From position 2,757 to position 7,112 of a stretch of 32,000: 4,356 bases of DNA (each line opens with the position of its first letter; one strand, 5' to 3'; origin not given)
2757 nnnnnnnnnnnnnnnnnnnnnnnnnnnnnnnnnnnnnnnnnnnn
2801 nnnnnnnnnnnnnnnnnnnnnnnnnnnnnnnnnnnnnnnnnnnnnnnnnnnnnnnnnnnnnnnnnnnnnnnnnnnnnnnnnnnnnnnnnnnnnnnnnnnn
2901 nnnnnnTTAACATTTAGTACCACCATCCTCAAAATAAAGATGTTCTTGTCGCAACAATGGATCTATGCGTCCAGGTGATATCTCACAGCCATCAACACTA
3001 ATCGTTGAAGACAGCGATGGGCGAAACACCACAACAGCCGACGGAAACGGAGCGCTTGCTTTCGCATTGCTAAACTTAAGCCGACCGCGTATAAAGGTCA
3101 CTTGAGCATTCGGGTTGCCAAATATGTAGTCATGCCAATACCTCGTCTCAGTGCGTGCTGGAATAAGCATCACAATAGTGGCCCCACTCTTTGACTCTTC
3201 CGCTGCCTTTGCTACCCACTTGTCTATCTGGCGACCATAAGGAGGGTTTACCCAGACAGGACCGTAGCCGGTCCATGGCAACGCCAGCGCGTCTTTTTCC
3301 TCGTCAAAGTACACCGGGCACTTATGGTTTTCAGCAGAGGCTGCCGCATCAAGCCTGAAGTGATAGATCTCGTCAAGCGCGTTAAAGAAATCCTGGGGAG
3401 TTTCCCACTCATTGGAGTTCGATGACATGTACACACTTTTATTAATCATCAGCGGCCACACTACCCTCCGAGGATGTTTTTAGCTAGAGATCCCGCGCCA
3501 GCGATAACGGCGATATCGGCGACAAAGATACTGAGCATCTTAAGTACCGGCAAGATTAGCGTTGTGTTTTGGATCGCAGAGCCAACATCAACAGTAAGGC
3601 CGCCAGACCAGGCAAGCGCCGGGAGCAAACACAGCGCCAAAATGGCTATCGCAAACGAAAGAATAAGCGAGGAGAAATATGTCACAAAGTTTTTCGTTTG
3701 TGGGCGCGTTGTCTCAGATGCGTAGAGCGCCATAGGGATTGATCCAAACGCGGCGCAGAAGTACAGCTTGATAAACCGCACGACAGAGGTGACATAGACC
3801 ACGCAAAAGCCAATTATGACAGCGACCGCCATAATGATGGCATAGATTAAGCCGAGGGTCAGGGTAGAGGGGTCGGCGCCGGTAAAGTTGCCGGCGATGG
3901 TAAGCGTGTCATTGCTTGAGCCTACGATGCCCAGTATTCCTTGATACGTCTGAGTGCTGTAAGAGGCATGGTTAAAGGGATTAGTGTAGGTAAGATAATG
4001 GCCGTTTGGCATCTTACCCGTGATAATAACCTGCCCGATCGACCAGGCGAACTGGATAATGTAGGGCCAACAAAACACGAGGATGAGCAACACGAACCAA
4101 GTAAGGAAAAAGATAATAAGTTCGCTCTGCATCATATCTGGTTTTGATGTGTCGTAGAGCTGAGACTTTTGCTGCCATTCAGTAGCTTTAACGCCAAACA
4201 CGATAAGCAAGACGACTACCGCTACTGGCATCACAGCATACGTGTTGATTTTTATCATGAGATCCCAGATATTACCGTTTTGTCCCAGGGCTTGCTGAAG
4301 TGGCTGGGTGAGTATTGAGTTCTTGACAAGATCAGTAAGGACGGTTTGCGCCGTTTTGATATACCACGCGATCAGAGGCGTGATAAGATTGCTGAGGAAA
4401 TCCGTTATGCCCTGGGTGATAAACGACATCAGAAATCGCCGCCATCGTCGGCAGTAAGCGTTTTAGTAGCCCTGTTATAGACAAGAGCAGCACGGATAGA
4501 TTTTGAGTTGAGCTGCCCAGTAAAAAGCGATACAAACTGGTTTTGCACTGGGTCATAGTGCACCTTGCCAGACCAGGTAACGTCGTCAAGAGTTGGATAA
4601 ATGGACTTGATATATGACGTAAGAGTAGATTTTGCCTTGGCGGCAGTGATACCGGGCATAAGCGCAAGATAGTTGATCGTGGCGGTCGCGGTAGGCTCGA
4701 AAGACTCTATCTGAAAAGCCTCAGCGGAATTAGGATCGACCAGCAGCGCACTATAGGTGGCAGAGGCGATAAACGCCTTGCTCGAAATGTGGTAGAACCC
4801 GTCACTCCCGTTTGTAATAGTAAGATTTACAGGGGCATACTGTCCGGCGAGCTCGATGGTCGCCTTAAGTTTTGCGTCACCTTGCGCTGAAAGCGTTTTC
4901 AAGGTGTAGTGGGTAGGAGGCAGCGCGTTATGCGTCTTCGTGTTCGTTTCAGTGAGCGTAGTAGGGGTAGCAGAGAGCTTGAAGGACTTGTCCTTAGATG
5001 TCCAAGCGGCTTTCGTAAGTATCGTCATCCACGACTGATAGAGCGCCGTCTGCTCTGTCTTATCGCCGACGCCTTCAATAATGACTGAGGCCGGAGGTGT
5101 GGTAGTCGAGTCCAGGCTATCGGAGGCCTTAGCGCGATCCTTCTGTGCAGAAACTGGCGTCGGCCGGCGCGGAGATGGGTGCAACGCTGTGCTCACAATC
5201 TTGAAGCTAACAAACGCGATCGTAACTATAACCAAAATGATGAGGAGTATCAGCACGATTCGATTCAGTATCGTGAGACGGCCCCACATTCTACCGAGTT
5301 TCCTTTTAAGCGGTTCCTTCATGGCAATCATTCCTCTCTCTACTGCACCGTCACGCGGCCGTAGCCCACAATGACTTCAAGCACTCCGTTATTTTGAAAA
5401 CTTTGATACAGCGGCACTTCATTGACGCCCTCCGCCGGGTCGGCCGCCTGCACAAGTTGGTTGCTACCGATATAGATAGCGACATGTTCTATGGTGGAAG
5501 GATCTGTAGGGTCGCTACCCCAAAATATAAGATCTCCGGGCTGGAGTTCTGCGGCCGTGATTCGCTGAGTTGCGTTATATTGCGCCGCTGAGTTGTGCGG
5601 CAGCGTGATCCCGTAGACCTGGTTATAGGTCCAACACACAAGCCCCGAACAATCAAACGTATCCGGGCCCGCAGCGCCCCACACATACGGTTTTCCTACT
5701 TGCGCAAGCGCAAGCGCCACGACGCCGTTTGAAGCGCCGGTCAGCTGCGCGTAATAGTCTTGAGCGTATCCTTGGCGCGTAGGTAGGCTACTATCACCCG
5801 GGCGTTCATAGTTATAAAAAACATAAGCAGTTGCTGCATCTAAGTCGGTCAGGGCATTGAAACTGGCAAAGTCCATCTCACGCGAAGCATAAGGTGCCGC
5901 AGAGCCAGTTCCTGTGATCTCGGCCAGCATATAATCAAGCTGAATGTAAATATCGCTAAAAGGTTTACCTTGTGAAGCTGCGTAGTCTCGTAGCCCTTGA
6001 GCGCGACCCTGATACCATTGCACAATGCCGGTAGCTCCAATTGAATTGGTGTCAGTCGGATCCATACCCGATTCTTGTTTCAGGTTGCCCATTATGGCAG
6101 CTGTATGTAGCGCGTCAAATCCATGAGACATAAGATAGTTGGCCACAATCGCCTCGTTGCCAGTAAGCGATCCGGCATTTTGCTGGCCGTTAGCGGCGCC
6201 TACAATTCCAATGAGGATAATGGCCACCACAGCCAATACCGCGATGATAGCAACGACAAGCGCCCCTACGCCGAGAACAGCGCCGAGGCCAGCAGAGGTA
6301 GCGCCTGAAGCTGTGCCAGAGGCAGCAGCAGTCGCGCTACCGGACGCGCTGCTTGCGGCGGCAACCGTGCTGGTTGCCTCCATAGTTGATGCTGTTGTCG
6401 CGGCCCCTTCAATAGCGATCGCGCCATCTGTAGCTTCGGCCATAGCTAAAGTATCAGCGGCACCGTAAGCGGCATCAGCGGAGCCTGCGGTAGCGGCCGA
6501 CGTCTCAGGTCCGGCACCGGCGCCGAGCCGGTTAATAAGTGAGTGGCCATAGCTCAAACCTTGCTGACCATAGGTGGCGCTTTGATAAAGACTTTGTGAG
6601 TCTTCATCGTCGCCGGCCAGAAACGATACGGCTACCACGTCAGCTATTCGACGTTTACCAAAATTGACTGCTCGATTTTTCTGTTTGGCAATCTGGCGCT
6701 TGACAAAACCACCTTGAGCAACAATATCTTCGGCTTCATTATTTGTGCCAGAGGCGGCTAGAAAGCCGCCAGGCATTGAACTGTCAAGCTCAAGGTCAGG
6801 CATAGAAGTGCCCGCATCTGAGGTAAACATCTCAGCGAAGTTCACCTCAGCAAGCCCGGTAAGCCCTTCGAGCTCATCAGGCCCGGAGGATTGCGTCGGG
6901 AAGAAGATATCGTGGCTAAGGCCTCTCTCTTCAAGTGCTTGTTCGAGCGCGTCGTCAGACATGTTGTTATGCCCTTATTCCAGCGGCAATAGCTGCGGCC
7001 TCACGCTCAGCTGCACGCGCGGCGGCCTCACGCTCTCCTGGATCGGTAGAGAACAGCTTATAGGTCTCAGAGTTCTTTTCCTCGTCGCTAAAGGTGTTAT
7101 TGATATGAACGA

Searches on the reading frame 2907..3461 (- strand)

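Call 7: search_protein_families(library=pfam, proteins=[window:2907-3461:-], max_evalue=0.001)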
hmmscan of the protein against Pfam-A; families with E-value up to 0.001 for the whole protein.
window:2907-3461:- (184 aa): 1 family
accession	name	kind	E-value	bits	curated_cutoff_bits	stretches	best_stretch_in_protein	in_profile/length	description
PF05869.16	Dam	-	1.1e-29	103.7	28.1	1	13-137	6-130/169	DNA N-6-adenine-methyltransferase (Dam)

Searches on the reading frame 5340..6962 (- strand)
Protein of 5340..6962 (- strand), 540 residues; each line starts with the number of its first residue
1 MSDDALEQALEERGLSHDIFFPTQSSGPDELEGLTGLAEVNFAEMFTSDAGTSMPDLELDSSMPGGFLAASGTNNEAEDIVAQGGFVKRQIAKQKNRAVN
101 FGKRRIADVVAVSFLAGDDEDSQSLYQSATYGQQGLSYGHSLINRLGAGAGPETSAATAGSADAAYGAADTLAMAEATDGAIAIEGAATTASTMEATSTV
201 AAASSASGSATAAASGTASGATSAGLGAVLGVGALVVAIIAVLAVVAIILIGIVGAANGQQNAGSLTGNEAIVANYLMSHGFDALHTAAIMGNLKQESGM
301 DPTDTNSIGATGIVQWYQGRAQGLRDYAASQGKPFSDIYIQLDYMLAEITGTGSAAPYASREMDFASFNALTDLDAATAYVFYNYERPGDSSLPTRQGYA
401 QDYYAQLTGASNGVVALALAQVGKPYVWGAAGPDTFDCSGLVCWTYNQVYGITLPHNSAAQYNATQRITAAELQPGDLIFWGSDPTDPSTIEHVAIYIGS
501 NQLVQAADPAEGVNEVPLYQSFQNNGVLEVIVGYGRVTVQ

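Call 7: search_protein_families(library=pfam, proteins=[window:5340-6962:-], max_evalue=0.001)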
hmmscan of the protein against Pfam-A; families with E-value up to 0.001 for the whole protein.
window:5340-6962:- (540 aa): 3 families
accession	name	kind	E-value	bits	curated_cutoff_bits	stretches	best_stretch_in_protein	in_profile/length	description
PF18013.6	Phage_lysozyme2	-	5.3e-29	101.6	28.2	1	269-407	2-140/140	Phage tail lysozyme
PF00877.26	NLPC_P60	-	3.5e-26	91.7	23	1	423-525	1-98/105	NlpC/P60 family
PF05708.18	Peptidase_C92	-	1.6e-05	25.5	27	0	473-524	2-63/166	Permuted papain-like amidase enzyme, YaeF/YiiX, C92 family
